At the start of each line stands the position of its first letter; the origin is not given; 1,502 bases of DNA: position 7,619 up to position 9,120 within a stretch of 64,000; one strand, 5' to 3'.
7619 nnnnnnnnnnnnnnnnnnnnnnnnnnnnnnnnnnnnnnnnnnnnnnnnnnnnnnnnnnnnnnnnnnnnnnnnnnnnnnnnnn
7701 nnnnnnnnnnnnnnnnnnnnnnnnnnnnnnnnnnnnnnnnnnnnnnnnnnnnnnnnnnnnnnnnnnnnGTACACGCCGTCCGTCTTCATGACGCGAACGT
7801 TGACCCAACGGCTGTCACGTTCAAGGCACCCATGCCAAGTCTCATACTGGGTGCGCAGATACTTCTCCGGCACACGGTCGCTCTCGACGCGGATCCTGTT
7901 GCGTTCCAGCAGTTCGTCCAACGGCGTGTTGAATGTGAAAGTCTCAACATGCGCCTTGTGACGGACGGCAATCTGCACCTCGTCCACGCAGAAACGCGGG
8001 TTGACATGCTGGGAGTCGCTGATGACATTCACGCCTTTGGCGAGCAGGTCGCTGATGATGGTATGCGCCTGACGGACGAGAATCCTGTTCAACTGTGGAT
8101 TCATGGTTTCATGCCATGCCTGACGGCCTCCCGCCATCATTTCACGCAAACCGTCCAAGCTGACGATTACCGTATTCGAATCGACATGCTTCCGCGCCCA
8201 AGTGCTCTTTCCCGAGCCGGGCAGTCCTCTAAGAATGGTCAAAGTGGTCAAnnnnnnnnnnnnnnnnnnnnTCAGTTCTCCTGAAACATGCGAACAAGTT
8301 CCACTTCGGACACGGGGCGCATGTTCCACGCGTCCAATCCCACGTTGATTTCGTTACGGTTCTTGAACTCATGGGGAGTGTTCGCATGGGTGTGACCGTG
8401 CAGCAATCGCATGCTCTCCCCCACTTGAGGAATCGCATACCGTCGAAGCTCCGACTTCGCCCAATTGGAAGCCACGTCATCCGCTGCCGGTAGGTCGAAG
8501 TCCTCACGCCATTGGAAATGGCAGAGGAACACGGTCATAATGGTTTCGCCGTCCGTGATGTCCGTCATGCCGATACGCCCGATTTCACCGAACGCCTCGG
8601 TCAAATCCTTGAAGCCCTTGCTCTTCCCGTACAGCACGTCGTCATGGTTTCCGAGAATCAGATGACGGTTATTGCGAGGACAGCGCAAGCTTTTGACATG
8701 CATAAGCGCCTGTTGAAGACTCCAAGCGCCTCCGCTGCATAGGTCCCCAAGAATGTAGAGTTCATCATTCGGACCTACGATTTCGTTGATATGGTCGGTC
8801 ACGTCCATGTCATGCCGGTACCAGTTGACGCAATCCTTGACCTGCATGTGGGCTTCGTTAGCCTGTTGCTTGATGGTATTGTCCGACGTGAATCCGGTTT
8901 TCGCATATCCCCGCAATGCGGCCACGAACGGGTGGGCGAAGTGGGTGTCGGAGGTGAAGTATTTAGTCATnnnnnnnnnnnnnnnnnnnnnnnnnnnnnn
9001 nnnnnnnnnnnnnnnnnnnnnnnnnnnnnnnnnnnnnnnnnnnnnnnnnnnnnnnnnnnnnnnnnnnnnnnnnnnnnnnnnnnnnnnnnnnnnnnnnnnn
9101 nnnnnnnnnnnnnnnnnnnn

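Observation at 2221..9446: Minus-strand operon encoding a complete RNA-repair toolkit (phosphoesterase + Pnk kinase/RNA-ligase fusion) alongside MazG-like and several unknown proteins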

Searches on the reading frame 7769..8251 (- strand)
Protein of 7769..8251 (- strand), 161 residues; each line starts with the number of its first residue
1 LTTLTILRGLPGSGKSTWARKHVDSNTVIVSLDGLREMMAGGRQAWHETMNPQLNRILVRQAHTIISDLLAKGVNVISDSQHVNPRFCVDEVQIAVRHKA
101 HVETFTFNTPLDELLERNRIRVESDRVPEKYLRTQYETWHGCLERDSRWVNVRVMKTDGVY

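Call 64: search_solved_structures(query=window:7769-8251:-, max_evalue=0.1, show_alignments=4)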
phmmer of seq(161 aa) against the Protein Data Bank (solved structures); distinct sequences matched with E-value up to 0.1: 10.
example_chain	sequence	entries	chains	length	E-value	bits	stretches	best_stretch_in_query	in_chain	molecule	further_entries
1ly1_A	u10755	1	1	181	4.2e-06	30.2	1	5-139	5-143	polynucleotide kinase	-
4xrp_A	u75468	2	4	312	7.4e-06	29.5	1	4-124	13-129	Pnkp1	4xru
1ltq_A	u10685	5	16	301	1.6e-05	28.4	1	5-139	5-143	POLYNUCLEOTIDE KINASE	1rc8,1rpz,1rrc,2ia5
4jst_A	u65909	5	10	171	1.6e-05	28.3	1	3-133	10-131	Metallophosphoesterase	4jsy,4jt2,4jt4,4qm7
4gp7_A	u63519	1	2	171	4.3e-05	27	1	3-133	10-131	Metallophosphoesterase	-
4gp6_A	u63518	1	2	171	5.7e-05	26.6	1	3-133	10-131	Metallophosphoesterase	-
4mde_A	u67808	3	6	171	0.00021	24.8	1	3-133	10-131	Metallophosphoesterase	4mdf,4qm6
3a4l_A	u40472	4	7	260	0.00063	23.2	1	4-139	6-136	L-seryl-tRNA(Sec) kinase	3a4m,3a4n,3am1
3adb_A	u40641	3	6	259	0.00068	23.1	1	4-139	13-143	L-seryl-tRNA(Sec) kinase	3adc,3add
4ntz_A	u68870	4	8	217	0.033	17.6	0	6-28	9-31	Adenylate kinase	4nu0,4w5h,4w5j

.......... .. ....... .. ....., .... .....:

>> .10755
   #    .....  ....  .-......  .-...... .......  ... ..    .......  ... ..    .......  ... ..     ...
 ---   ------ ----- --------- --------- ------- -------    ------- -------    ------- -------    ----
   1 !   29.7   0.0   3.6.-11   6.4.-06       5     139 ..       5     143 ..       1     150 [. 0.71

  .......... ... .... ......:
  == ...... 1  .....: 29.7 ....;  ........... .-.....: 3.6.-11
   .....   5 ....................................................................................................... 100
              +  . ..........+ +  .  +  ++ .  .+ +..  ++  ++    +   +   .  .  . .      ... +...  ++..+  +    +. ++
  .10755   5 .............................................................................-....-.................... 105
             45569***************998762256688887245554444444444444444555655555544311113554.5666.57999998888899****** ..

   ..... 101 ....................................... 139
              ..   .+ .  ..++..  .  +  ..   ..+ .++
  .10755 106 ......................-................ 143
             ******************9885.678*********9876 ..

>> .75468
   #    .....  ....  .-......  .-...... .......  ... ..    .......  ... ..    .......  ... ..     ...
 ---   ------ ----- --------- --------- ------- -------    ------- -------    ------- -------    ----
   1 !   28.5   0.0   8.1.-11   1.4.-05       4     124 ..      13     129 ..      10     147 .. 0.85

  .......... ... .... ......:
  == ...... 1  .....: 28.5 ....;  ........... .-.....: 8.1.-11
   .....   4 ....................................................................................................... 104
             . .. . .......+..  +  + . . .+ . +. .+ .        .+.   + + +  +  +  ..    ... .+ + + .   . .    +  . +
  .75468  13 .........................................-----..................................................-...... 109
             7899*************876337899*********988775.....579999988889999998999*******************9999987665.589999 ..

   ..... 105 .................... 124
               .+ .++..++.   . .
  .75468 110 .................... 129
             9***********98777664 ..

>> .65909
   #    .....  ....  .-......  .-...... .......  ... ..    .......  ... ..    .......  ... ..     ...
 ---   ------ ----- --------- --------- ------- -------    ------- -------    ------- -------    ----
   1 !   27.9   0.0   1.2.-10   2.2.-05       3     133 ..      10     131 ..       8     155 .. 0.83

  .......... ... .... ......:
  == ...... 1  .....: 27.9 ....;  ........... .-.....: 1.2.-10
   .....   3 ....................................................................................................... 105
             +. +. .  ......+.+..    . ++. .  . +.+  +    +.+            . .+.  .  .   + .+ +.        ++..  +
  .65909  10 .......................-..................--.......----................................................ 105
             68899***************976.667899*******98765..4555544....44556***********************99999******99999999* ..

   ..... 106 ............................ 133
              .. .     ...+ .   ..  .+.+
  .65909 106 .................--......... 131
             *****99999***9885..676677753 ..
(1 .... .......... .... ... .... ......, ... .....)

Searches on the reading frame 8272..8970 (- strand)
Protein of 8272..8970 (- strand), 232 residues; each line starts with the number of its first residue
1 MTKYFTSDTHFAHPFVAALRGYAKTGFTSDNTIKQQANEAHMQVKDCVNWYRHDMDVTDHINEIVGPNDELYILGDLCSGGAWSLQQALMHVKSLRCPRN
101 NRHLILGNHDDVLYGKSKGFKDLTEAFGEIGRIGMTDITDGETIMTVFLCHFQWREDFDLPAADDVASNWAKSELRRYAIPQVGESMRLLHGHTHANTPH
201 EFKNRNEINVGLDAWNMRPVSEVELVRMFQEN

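Call 3: search_protein_families(library=pfam, proteins=[window:8272-8970:-], max_evalue=0.1)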
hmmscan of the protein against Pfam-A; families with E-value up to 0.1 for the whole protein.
window:8272-8970:- (232 aa): 1 family
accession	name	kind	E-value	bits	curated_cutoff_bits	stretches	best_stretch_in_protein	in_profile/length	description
PF00149.33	Metallophos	-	6.8e-08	33.6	21.5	1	4-153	4-116/191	Calcineurin-like phosphoesterase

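Call 10: search_protein_families(library=ncbifam, proteins=[window:8272-8970:-], max_evalue=0.01)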
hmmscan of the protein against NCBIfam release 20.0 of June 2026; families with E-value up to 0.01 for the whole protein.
window:8272-8970:- (232 aa): 5 families
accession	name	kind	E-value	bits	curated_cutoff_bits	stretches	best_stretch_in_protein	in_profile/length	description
NF001204.0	PRK00166.1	equivalog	0.00014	21.3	176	1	67-113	28-70/276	symmetrical bis(5'-nucleosyl)-tetraphosphatase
NF003743.0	PRK05340.1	equivalog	0.0011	18.2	134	0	186-218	189-223/242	UDP-2,3-diacylglucosamine diphosphatase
TIGR01854.1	lipid_A_lpxH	equivalog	0.0022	17.3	190.35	0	165-216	171-218/231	UDP-2,3-diacylglucosamine diphosphatase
TIGR00668.1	apaH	equivalog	0.003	17.1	222.85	1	66-114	27-71/279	bis(5'-nucleosyl)-tetraphosphatase (symmetrical) ApaH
TIGR00511.1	ribulose_e2b2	equivalog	0.0088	15.3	314.1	0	108-147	83-122/301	ribose 1,5-bisphosphate isomerase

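Call 14: search_solved_structures(query=window:8272-8970:-, max_evalue=1, show_alignments=2)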
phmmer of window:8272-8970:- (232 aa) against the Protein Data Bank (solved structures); distinct sequences matched with E-value up to 1: 1.
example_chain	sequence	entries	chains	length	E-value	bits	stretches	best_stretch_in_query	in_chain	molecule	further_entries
3icf_A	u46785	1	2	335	0.00093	22.5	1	7-123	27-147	Serine/threonine-protein phosphatase T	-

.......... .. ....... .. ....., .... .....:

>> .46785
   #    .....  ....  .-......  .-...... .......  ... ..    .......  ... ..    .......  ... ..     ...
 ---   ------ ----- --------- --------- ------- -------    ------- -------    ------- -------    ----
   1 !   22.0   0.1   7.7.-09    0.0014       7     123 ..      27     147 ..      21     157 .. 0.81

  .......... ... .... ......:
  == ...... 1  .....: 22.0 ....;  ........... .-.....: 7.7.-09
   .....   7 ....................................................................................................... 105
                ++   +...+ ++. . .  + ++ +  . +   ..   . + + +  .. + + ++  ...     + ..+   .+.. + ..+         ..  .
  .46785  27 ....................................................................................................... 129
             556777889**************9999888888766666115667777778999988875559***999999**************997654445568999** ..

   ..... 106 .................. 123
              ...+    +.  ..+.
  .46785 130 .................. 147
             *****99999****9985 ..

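Call 35: search_protein_families(library=phrogs, proteins=[window:8272-8970:-], max_evalue=0.01)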
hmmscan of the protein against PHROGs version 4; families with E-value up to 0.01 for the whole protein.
window:8272-8970:- (232 aa): 2 families
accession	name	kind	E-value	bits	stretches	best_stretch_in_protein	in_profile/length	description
phrog_547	-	other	1.2e-32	113.9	1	1-231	29-201/245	phosphoesterase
phrog_246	-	other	9.9e-05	22.6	0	68-114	204-245/417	NinI-like serine-threonine phosphatase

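Call 36: search_protein_families(library=padloc, proteins=[window:8272-8970:-], max_evalue=0.01)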
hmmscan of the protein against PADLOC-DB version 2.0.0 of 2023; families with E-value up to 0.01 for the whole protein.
window:8272-8970:- (232 aa): 0 families

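Call 39: find_homologous_proteins(query=window:8272-8970:-)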
Query window:8272-8970:- (232 aa): 531 proteins with E <= 0.001 among 1994 candidates; the best 120 are listed.
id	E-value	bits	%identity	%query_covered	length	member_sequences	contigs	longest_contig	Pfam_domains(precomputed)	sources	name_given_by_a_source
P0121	2.3e-148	511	92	100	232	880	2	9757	PF00149.34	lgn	-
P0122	2.0e-145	501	91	100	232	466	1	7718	-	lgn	-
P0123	4.4e-133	461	85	100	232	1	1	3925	PF00149.34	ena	-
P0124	1.2e-131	456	83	100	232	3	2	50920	PF00149.34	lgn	-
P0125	2.3e-130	452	82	100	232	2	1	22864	PF00149.34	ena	-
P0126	1.4e-125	436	81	99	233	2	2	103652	PF00149.34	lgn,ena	-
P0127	3.2e-125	435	88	90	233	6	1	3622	PF00149.34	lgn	-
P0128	1.1e-124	433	78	100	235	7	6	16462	PF00149.34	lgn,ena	-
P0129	2.2e-106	373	91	75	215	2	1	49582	PF00149.34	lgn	-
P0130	6.5e-90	319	92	65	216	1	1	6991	PF00149.34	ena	-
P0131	4.3e-89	317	92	63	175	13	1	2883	PF00149.34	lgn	-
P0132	4.3e-86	307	93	62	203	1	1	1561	PF00149.34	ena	-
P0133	4.8e-86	307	91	63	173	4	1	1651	PF00149.34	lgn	-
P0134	5.0e-86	307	94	60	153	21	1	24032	PF00149.34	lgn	-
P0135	7.2e-81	290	94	56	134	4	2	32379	PF00149.34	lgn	-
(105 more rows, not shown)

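Call 42: search_solved_structures(query=A2, max_evalue=1, show_alignments=2)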
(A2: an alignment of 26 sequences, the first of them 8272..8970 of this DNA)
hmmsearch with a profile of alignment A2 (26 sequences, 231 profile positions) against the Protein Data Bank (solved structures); distinct sequences matched with E-value up to 1: 12.
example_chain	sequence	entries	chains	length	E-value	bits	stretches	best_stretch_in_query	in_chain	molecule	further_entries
1xm7_A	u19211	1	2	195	4.3e-13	52.8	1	43-224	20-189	hypothetical protein aq_1665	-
2zo9_B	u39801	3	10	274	0.0003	23.9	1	38-138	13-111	Phosphohydrolase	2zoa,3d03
2dxl_A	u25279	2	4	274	0.00031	23.8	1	38-138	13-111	Phosphohydrolase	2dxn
8qjz_A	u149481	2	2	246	0.0025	20.9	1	160-211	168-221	UDP-2,3-diacylglucosamine hydrolase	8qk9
5wly_A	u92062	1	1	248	0.016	18.2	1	161-211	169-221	UDP-2,3-diacylglucosamine hydrolase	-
8s7f_A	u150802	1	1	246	0.02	17.9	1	160-211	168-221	UDP-2,3-diacylglucosamine hydrolase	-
4hd0_A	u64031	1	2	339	0.022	17.7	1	58-134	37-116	DNA double-strand break repair protein Mre11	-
8qk2_A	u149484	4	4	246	0.023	17.7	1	160-210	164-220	UDP-2,3-diacylglucosamine hydrolase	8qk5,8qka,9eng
1ii7_A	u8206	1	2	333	0.053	16.5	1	54-134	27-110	Mre11 nuclease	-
6pj3_A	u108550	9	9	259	0.21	14.6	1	160-210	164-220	UDP-2,3-diacylglucosamine hydrolase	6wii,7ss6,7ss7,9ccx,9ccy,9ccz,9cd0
6ph9_A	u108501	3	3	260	0.21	14.6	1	160-210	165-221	UDP-2,3-diacylglucosamine hydrolase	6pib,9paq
1uc3_A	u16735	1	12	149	0.63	13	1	37-70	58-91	Globin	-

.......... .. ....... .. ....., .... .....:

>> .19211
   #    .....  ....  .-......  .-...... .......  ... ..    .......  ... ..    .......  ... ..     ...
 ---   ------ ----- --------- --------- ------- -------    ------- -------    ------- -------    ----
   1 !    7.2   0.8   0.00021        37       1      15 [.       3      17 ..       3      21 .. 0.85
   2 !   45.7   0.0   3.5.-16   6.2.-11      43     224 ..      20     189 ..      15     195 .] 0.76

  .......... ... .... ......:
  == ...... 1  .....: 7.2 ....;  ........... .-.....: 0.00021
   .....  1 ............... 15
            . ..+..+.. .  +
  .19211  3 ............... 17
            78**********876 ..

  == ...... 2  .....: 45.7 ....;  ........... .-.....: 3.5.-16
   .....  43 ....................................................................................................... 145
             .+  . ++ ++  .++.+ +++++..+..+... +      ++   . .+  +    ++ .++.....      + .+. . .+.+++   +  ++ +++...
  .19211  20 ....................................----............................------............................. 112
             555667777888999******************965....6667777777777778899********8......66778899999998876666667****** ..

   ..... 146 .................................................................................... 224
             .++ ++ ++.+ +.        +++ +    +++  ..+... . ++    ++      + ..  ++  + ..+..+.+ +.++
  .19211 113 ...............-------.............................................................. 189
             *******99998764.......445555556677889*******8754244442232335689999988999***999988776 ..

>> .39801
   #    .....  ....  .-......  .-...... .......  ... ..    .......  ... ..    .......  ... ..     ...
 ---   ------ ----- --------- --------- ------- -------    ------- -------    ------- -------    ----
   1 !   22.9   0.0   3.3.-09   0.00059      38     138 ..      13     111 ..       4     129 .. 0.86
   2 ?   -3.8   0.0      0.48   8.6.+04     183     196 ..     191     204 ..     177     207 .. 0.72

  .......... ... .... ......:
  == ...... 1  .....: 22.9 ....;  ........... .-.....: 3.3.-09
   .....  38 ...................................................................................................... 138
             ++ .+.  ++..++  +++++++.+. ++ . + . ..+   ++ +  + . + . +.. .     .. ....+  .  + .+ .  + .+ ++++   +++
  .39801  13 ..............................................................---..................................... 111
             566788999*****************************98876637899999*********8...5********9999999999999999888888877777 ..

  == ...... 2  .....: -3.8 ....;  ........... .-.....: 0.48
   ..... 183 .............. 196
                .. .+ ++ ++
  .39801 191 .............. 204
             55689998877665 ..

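Call 50: predict_structure(alignment_id=A2)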
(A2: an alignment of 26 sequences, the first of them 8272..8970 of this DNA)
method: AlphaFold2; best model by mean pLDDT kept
length: 232 residues; sequences in the alignment: 26
mean_pLDDT: 93.0   pTM: 0.91
mean pLDDT of the five models: 93.0, 92.1, 92.0, 92.0, 90.8
residues with pLDDT >= 90: 183; 70-90: 38; 50-70: 11; < 50: 0
segments of 3 or more residues with pLDDT < 50: none
pLDDT, mean of each block of 10 residues (from residue 1): 97 96 97 97 97 98 98 94 93 98 91 71 94 97 98 91 74 89 93 93 92 97 97 74
secondary structure, 60 per line:
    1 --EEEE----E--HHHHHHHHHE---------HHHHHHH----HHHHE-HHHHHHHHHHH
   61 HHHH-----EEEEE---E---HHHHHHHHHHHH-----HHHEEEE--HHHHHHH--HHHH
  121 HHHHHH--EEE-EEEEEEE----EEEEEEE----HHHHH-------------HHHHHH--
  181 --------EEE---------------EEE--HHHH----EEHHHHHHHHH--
elements in order: E3-6 H14-22 H33-39 H44-47 H50-64 E70-74 H82-93 E102-105 H108-114 H117-126 E129-131 E133-139 E144-150 H155-159 H173-178 E189-191 E207-209 H212-215 H222-230
